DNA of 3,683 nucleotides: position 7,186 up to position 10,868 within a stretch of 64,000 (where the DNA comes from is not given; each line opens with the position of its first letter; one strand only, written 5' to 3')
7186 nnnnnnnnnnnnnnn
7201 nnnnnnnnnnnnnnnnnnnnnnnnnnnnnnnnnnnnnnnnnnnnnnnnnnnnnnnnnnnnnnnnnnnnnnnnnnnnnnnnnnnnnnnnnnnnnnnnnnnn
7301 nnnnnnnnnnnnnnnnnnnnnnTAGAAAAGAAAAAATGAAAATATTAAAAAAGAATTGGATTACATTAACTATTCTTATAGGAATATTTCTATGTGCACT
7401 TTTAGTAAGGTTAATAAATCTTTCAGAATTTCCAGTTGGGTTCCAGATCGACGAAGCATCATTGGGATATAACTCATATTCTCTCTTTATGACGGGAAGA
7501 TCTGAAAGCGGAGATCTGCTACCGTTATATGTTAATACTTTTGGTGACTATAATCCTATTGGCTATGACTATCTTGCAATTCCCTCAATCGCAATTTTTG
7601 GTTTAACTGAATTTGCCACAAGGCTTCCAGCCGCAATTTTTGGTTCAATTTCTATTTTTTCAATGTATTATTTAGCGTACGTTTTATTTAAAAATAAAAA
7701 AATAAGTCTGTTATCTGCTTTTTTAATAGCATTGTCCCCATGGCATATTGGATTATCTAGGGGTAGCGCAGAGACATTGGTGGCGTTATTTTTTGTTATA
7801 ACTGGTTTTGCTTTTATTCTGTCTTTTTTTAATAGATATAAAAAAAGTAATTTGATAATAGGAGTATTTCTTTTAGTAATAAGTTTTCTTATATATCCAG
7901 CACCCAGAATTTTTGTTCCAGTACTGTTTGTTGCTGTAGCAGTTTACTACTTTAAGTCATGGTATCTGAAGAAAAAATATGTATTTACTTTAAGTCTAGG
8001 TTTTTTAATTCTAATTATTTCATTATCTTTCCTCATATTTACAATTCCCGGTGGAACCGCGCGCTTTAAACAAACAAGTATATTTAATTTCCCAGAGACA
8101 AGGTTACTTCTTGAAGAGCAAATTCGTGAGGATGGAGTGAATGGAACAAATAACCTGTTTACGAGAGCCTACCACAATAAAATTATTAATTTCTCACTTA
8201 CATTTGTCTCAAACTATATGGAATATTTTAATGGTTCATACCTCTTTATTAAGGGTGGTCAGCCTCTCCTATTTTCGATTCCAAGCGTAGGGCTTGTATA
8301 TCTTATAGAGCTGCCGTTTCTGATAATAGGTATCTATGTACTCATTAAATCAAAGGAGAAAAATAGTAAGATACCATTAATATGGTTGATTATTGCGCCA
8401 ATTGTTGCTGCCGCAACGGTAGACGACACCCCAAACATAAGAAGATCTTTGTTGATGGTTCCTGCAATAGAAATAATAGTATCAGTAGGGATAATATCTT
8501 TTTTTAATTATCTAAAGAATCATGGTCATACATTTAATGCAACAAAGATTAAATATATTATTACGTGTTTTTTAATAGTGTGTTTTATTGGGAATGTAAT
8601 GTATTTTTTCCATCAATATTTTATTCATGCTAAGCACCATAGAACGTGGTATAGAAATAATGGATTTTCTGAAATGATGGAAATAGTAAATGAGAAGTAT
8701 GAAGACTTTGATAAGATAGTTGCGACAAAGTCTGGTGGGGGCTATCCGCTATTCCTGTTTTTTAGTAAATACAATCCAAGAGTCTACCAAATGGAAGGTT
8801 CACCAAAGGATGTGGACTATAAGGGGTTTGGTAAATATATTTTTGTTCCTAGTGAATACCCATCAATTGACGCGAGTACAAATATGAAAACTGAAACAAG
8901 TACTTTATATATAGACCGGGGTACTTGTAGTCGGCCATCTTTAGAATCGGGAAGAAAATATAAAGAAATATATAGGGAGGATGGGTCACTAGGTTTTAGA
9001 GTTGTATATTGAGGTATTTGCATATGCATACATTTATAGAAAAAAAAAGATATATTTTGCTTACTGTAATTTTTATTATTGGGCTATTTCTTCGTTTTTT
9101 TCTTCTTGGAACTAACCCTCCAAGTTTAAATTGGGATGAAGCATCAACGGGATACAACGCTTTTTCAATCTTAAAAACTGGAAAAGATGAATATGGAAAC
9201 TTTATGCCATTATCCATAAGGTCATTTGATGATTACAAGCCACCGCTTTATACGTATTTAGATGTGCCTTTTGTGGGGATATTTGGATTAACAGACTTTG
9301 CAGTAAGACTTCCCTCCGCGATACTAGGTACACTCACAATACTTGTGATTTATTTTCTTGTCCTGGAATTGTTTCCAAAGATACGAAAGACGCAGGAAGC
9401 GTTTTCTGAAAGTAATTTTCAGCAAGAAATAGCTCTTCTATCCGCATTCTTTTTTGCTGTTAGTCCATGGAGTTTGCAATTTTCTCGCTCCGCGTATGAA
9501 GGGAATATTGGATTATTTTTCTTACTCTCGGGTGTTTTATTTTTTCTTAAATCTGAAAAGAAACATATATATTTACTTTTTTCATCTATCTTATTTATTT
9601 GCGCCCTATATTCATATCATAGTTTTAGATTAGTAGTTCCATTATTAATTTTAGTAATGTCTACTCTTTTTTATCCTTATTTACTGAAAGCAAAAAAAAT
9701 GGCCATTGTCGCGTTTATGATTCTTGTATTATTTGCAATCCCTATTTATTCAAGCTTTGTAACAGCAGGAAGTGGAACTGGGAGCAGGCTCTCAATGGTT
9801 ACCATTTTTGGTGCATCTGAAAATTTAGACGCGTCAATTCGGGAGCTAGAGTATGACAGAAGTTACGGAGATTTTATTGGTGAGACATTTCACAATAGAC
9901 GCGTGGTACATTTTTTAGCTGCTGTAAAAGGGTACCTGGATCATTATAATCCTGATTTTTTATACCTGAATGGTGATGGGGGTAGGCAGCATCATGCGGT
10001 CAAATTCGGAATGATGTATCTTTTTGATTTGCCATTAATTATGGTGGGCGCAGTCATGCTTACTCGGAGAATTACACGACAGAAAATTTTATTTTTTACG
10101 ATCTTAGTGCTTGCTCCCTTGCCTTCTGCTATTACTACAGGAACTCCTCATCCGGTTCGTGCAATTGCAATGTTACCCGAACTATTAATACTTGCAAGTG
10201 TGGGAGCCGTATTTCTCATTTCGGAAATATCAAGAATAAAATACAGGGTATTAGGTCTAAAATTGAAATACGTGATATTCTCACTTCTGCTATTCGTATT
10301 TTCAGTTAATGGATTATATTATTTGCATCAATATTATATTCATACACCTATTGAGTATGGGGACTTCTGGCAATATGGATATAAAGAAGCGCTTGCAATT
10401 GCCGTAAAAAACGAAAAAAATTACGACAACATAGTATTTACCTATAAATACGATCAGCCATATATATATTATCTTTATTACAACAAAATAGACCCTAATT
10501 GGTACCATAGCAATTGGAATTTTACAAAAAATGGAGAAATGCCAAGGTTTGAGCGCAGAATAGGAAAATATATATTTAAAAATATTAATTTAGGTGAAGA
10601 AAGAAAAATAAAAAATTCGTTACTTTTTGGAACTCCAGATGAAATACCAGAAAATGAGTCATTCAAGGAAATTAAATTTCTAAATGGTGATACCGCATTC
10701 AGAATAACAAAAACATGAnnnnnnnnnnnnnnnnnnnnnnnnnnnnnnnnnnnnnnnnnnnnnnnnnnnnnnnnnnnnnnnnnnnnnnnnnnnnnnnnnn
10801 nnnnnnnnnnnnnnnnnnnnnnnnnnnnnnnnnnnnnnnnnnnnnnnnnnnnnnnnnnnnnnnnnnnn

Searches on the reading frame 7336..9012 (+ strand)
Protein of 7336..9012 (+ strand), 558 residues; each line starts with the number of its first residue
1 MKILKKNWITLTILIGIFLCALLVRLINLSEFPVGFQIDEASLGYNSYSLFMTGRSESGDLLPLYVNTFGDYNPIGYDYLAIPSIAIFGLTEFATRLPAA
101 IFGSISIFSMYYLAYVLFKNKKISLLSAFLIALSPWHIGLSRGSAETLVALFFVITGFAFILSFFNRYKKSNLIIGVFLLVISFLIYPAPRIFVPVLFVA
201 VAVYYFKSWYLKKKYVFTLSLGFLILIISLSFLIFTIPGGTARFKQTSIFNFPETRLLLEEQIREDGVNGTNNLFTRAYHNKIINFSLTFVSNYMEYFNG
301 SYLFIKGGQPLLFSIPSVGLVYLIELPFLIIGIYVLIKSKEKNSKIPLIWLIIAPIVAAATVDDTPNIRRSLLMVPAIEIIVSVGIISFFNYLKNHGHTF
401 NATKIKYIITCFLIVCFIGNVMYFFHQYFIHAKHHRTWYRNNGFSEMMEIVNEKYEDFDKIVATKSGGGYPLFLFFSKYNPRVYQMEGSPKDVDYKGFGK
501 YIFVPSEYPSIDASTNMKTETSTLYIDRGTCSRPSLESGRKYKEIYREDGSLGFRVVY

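Call 6: search_protein_families(library=pfam, proteins=[window:7336-9012:+], max_evalue=0.01)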
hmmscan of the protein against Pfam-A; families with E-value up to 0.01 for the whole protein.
window:7336-9012:+ (558 aa): 1 family
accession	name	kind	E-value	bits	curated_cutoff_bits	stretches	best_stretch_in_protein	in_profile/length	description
PF13231.12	PMT_2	-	8.4e-07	29.8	26.1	1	74-228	3-155/160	Dolichyl-phosphate-mannose-protein mannosyltransferase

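Call 14: search_solved_structures(query=A1, max_evalue=1, show_alignments=3)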
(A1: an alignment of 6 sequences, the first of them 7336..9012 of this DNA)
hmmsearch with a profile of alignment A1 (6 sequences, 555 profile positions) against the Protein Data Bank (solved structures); distinct sequences matched with E-value up to 1: 1.
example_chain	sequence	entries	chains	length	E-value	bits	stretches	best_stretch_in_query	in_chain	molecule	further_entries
5ezm_A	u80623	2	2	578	0.0044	18.7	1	75-242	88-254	4-amino-4-deoxy-L-arabinose transferase or related glycosyltransferases of PMT family | 4-amino-4-deoxy-L-arabinose (L-Ara4N) transferase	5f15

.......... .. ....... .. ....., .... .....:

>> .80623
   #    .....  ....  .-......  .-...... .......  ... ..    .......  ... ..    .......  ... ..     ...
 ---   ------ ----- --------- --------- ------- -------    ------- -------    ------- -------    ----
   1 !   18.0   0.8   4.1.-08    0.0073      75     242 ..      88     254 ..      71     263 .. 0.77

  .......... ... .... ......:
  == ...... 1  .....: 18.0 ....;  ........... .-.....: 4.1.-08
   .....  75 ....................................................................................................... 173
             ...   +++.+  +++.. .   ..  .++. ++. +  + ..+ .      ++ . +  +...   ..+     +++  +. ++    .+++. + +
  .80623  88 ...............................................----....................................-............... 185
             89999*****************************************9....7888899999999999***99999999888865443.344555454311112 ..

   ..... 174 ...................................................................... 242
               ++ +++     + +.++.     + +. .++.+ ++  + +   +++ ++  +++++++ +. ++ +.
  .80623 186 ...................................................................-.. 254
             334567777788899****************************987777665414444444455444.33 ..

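Call 66: search_protein_families(library=ncbifam, proteins=[window:7336-9012:+], max_evalue=0.01)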
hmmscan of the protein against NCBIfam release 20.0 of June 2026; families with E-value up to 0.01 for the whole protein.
window:7336-9012:+ (558 aa): 0 families

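Call 99: search_protein_representatives(alignment_id=A1)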
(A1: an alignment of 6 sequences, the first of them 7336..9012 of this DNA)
Query: 6 sequences, 555 profile positions. Proteins with E-value up to 0.001 (for the whole library): 34657; up to 1e-10: 15768; up to 1e-30: 6368. The best 150 are listed.
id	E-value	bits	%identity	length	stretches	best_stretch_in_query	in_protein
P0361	1.5e-178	611.2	-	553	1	11-553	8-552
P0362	9.8e-172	588.7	-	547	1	11-552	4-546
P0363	4.4e-171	586.5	-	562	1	17-551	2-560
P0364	1.7e-168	577.9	-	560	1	13-552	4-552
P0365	2.0e-164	564.5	-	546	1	11-552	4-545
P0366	6.0e-163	559.7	-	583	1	13-551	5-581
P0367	2.4e-160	551.1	-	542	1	8-546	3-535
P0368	1.8e-159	548.2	-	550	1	16-552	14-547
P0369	3.5e-159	547.2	-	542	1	11-552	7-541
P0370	3.6e-159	547.2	-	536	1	11-551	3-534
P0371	1.0e-158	545.7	-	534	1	13-552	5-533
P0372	1.3e-156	538.7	-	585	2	176-552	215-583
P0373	2.5e-155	534.5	-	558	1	9-551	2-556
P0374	7.2e-155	533.0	-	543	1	15-553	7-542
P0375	8.3e-155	532.8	-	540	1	13-552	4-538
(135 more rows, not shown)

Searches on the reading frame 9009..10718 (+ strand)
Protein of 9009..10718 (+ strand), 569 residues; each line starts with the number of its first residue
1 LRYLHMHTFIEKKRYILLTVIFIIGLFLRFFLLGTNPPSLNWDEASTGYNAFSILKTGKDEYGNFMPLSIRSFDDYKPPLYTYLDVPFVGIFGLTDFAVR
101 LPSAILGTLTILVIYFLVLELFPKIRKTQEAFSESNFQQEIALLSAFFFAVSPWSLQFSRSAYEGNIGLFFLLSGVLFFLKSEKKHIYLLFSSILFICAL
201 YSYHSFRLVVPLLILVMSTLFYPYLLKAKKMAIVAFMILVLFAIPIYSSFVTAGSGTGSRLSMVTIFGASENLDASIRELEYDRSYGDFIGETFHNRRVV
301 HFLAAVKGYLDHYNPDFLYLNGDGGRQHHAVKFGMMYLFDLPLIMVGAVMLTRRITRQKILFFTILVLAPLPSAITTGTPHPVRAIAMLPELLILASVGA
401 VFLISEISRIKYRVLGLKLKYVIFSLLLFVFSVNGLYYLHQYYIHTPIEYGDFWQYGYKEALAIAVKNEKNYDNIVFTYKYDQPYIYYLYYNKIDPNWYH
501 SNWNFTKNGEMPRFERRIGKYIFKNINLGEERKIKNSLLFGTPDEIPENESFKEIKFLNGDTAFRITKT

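Call 6: search_protein_families(library=pfam, proteins=[window:9009-10718:+], max_evalue=0.01)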
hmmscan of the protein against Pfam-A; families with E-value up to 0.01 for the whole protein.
window:9009-10718:+ (569 aa): 2 families
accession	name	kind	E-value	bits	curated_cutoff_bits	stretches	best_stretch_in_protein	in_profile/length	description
PF13231.12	PMT_2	-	6.2e-06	26.9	26.1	1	77-124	2-49/160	Dolichyl-phosphate-mannose-protein mannosyltransferase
PF02366.24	PMT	-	0.00046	20.3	22.7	1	21-247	3-231/245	Dolichyl-phosphate-mannose-protein mannosyltransferase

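Call 54: find_homologous_proteins(query=window:9024-10718:+, max_evalue=1e-10)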
Query window:9024-10718:+ (564 aa): 2001 proteins with E <= 1e-10 among 8000 candidates; the best 120 are listed.
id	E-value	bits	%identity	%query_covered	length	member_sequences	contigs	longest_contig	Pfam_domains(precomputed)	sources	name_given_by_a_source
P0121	0.0e+0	1261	100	100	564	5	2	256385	PF13231.13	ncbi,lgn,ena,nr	ncbi:MAG TPA: glycosyltransferase family 39 protein [Candidatus Levybacteria bacterium]|nr:glycosylt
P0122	0.0e+0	1081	84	100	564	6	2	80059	PF13231.13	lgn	-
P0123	0.0e+0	1045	80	100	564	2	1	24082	PF13231.13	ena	-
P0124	2.2e-254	864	64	100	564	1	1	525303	PF13231.13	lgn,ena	-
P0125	8.0e-251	852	65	100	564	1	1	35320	PF13231.13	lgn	-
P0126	2.6e-245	834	65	100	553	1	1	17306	PF13231.13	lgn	-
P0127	5.2e-243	826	63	100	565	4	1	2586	PF13231.13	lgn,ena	-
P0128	2.5e-241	820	64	97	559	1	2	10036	PF13231.13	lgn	-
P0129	1.4e-238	811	62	100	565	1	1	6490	PF13231.13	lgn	-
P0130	4.0e-235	800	63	96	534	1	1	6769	PF13231.13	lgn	-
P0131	5.8e-235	799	62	100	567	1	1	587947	PF13231.13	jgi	-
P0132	6.3e-235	799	62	100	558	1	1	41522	PF02366.25,PF13231.13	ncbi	ncbi:MAG: ArnT family glycosyltransferase [Candidatus Levyibacteriota bacterium]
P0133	1.7e-229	781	61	97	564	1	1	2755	PF13231.13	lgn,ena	-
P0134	5.0e-227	773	62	99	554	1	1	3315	PF13231.13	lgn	-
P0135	1.1e-224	766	60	100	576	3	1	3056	PF13231.13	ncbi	-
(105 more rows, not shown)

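Call 55: find_encoding_contigs(protein=P0122, flank=10000, max_places=1)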
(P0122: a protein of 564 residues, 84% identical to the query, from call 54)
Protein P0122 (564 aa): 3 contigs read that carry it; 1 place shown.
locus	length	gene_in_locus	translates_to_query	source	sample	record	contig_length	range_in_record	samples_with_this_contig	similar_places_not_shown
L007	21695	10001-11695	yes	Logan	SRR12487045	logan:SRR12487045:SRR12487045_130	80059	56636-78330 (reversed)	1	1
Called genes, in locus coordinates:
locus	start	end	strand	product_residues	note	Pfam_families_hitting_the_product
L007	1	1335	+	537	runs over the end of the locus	PF13231:PMT_2 (weak)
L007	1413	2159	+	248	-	PF00535:Glycos_transf_2, PF10111:Glyco_tranf_2_2, PF13641:Glyco_tranf_2_3 (faint)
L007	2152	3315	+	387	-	PF26314:MptA_B_family, PF09594:GT87 (weak)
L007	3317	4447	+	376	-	-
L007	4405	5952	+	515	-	-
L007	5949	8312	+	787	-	PF09586:YfhO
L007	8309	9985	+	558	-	PF13231:PMT_2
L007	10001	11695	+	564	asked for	PF13231:PMT_2 (weak)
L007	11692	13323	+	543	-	PF10131:PTPS_related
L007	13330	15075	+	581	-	-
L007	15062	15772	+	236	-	PF00535:Glycos_transf_2, PF13641:Glyco_tranf_2_3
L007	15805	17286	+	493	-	PF01943:Polysacc_synt, PF13440:Polysacc_synt_3, PF03023:MurJ (weak), PF01554:MatE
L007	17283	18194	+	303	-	PF00535:Glycos_transf_2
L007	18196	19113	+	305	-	PF00535:Glycos_transf_2, PF13641:Glyco_tranf_2_3, PF13632:Glyco_trans_2_3 (weak)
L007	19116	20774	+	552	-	PF10131:PTPS_related (weak)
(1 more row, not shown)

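Call 66: search_protein_families(library=ncbifam, proteins=[window:9024-10718:+], max_evalue=0.01)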
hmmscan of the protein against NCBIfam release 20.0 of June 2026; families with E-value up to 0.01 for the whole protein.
window:9024-10718:+ (564 aa): 1 family
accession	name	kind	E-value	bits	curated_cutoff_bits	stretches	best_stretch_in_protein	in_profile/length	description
TIGR03663.1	TIGR03663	subfamily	2.3e-09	36.8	126.25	1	12-201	3-166/435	flippase activity-associated protein Agl23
